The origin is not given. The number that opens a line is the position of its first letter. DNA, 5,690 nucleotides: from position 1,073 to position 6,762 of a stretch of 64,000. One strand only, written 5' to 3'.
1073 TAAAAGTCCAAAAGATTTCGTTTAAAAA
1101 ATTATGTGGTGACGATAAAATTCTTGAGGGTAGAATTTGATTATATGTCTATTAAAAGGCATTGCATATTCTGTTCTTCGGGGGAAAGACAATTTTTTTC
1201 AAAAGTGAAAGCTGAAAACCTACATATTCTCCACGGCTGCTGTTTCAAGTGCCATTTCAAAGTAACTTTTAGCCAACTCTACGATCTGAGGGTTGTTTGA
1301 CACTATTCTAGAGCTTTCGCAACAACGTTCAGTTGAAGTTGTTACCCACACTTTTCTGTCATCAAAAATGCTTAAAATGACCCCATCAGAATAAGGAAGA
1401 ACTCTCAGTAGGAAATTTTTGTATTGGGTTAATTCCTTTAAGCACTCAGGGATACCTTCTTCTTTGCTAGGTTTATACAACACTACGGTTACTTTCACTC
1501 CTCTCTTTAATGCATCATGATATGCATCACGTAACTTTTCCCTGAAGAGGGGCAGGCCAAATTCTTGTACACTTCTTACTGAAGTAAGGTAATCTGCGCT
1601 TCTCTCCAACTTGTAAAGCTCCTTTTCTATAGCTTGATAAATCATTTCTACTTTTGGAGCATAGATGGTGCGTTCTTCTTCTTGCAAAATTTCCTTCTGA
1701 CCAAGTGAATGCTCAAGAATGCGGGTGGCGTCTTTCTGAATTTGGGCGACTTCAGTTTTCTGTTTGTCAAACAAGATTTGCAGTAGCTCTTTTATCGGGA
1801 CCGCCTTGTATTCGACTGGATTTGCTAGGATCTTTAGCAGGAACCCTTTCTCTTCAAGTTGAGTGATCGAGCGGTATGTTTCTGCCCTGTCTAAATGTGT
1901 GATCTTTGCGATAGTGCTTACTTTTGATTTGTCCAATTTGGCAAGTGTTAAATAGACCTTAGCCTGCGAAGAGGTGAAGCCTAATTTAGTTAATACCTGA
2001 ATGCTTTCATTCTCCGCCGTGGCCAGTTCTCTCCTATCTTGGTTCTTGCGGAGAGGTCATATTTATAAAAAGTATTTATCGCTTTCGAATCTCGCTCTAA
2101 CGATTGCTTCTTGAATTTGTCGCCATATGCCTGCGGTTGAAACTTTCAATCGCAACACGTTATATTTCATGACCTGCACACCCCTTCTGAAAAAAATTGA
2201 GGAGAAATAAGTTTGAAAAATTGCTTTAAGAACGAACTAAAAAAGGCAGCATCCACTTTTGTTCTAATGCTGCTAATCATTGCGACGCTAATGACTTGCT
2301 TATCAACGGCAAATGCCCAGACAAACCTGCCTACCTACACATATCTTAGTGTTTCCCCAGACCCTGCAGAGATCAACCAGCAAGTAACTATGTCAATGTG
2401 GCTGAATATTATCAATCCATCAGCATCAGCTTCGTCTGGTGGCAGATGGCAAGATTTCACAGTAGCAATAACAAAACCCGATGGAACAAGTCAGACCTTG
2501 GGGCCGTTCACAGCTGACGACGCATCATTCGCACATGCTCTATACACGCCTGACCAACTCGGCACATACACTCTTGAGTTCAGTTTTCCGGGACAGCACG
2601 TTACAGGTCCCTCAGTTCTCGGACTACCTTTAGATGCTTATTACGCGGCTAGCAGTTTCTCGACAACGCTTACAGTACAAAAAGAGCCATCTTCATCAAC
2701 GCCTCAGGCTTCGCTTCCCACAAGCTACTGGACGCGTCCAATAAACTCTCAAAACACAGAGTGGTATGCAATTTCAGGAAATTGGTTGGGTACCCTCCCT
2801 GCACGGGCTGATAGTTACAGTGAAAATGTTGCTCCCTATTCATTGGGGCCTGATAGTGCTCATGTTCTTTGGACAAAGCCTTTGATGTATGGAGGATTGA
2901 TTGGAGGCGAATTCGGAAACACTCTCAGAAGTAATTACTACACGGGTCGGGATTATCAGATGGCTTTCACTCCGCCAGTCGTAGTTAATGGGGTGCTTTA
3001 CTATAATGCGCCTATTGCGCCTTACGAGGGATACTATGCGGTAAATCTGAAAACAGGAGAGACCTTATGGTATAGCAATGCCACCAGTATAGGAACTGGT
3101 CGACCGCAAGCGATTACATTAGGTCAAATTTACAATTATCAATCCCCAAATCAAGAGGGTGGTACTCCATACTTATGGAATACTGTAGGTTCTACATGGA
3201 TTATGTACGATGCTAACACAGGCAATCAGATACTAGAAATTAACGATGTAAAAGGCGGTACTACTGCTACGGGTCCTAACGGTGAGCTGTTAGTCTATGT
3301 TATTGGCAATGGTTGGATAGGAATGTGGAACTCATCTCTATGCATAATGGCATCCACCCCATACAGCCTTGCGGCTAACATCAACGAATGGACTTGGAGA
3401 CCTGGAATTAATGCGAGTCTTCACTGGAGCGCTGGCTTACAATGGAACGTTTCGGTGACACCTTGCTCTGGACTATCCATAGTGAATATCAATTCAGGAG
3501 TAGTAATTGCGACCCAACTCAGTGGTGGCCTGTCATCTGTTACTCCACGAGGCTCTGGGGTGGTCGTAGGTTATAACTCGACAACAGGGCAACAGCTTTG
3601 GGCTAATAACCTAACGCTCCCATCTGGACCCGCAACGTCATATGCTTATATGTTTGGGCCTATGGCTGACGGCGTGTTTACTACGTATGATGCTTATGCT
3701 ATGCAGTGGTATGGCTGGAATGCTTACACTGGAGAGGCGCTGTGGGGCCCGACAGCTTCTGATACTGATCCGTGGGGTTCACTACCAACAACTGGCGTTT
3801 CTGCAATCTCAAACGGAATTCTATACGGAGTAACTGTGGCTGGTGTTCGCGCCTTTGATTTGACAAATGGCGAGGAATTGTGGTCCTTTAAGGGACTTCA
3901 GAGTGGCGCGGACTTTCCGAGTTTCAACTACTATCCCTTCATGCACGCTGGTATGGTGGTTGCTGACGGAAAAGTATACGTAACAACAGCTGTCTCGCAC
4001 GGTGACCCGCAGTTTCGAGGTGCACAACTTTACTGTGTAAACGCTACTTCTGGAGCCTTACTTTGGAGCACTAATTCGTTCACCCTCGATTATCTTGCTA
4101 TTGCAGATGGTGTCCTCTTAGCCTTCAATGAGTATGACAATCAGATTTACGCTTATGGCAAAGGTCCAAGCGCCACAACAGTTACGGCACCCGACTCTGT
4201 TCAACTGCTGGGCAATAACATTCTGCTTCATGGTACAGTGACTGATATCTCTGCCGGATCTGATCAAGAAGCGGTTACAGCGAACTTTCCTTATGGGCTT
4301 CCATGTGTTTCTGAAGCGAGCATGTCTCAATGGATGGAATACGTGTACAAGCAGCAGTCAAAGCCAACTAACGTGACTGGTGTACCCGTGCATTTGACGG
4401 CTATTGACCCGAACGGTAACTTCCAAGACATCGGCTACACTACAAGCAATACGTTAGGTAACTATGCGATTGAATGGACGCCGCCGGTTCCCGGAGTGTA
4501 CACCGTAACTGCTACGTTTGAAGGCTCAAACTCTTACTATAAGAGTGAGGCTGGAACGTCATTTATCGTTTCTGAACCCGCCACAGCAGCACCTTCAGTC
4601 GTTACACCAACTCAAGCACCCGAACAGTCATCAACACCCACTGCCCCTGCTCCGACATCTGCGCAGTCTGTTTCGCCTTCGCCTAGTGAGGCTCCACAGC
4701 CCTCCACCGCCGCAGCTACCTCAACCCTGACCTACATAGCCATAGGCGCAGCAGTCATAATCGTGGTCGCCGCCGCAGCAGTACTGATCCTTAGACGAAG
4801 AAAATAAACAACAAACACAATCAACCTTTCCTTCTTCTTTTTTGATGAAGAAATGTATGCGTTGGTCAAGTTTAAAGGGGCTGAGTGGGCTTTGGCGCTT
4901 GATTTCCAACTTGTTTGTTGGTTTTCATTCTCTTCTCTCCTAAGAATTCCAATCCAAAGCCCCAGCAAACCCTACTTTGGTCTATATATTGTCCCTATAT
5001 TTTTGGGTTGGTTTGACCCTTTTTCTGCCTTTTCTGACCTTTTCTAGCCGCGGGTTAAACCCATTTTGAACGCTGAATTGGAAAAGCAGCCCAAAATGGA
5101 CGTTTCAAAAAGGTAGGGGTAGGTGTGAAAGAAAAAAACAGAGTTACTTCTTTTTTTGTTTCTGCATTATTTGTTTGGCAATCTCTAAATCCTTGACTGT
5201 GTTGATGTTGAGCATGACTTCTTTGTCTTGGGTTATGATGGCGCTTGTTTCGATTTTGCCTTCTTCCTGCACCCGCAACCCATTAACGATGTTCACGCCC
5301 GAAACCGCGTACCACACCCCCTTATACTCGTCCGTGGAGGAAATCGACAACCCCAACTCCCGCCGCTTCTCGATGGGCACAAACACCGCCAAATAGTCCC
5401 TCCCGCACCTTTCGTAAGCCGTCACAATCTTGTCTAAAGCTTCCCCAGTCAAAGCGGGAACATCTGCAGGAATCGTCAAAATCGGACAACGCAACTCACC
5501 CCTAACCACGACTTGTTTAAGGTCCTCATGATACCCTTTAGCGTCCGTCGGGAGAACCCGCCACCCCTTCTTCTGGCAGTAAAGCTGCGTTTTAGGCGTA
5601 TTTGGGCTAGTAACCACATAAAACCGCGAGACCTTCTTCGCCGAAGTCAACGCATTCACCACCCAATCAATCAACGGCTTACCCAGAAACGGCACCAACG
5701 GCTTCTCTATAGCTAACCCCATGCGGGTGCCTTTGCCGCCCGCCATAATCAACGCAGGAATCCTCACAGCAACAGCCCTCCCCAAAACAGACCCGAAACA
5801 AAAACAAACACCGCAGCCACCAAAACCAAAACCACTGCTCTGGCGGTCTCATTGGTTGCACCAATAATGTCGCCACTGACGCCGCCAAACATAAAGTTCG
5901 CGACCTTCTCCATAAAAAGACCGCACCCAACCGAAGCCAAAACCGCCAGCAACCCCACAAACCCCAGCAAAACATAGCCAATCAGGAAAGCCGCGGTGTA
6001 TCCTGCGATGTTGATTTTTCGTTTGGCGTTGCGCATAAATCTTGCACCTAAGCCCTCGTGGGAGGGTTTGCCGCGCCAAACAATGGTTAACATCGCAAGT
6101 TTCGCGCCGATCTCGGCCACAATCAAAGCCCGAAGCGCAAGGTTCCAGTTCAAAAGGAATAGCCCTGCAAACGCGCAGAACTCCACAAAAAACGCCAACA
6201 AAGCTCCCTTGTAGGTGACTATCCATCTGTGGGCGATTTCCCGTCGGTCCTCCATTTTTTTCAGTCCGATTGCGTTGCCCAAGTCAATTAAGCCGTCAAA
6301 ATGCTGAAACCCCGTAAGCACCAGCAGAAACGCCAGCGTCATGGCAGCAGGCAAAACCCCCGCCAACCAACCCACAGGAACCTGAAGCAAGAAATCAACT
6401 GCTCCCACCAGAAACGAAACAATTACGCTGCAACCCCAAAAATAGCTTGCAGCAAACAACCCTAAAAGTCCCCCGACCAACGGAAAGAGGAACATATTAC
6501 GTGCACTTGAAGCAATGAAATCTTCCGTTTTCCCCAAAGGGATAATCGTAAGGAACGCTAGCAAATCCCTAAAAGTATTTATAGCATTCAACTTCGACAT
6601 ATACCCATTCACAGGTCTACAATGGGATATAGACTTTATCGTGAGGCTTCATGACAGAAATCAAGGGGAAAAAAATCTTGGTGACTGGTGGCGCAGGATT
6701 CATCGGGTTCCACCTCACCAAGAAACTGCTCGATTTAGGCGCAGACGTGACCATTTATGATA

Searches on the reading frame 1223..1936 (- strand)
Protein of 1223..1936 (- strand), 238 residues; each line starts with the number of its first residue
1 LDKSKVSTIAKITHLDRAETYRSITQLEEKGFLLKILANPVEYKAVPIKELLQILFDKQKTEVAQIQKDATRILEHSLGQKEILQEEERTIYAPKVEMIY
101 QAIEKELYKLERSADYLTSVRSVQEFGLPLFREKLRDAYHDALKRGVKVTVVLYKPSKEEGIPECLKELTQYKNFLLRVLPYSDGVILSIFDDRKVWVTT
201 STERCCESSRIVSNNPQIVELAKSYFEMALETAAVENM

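Call 36: search_protein_families(library=pfam, proteins=[window:1223-1936:-])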
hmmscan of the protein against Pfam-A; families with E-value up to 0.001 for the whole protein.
window:1223-1936:- (238 aa): 2 families
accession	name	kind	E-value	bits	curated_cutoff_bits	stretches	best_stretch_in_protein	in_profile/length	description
PF01978.25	TrmB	-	7e-07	29.4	25.6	1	3-48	22-67/68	Sugar-specific transcriptional regulator TrmB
PF08350.17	FilR1_middle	-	0.00011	22.7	27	1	113-228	8-124/128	Methanogenesis regulatory protein FilR1, middle domain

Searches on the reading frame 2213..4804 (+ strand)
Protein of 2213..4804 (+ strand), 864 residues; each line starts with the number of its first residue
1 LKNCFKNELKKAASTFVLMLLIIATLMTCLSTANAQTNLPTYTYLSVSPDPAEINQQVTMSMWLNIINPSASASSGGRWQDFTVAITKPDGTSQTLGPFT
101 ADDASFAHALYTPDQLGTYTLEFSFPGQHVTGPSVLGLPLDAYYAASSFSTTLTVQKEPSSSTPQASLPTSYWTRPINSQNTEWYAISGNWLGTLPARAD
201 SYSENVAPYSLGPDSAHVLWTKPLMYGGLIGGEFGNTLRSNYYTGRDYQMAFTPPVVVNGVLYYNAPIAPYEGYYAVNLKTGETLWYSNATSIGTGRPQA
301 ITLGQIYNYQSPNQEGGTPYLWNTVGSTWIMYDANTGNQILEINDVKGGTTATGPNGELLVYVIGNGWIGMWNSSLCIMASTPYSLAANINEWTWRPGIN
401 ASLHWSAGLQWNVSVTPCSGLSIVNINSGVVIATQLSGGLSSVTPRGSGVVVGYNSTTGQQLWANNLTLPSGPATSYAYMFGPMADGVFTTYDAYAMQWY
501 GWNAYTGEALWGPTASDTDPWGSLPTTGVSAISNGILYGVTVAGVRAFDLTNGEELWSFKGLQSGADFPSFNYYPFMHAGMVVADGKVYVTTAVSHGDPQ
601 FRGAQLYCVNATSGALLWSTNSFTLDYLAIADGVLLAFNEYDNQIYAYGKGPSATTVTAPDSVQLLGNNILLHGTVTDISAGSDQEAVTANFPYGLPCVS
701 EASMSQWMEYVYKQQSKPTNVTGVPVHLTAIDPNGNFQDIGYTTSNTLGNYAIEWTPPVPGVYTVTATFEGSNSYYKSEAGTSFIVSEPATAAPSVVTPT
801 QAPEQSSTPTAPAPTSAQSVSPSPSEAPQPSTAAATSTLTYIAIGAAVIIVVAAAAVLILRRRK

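Call 36: search_protein_families(library=pfam, proteins=[window:2213-4804:+])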
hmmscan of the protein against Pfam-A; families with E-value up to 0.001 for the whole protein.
window:2213-4804:+ (864 aa): 2 families
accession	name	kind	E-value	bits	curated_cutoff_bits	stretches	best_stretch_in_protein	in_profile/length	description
PF13360.13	PQQ_2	-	3e-14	53.7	27.6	1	545-648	5-88/233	Outer membrane protein assembly factor BamB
PF00630.25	Filamin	-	7.9e-07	30.3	26.9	0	716-772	32-85/93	Filamin/ABP280 repeat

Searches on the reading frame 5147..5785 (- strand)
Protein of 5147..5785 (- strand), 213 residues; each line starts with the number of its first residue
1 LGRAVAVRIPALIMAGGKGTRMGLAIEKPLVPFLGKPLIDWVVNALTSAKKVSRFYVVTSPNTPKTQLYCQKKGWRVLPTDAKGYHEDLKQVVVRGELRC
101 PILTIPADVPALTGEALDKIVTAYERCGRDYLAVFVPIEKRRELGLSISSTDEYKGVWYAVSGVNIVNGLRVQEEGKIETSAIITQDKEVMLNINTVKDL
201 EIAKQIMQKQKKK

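Call 36: search_protein_families(library=pfam, proteins=[window:5147-5785:-])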
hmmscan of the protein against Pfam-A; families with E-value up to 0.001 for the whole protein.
window:5147-5785:- (213 aa): 4 families
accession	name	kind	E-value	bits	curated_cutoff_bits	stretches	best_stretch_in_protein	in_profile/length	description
PF12804.13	NTP_transf_3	-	9.9e-19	68.5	27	1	11-133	1-120/160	MobA-like NTP transferase domain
PF01128.25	IspD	-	3.7e-07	30.6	27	1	11-64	3-57/221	2-C-methyl-D-erythritol 4-phosphate cytidylyltransferase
PF02348.25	CTP_transf_3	-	1.2e-06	29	22.6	1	26-133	14-123/217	Cytidylyltransferase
PF00483.29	NTP_transferase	-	2.2e-06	27.9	21.2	1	11-71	2-66/245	Nucleotidyl transferase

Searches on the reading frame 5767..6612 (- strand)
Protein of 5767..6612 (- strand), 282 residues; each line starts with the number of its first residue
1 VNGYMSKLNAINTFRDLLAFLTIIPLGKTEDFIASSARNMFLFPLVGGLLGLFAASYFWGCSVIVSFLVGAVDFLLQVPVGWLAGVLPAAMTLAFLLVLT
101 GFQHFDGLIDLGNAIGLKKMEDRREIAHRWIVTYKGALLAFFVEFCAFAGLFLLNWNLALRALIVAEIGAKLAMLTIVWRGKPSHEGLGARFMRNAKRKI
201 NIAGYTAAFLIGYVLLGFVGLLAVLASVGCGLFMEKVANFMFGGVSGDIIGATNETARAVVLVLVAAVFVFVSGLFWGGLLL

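Call 36: search_protein_families(library=pfam, proteins=[window:5767-6612:-])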
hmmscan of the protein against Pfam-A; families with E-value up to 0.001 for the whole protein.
window:5767-6612:- (282 aa): 1 family
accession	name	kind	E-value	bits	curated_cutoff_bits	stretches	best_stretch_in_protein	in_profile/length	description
PF02654.20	CobS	-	3.3e-27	96.4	23.2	1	18-263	2-207/207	Cobalamin-5-phosphate synthase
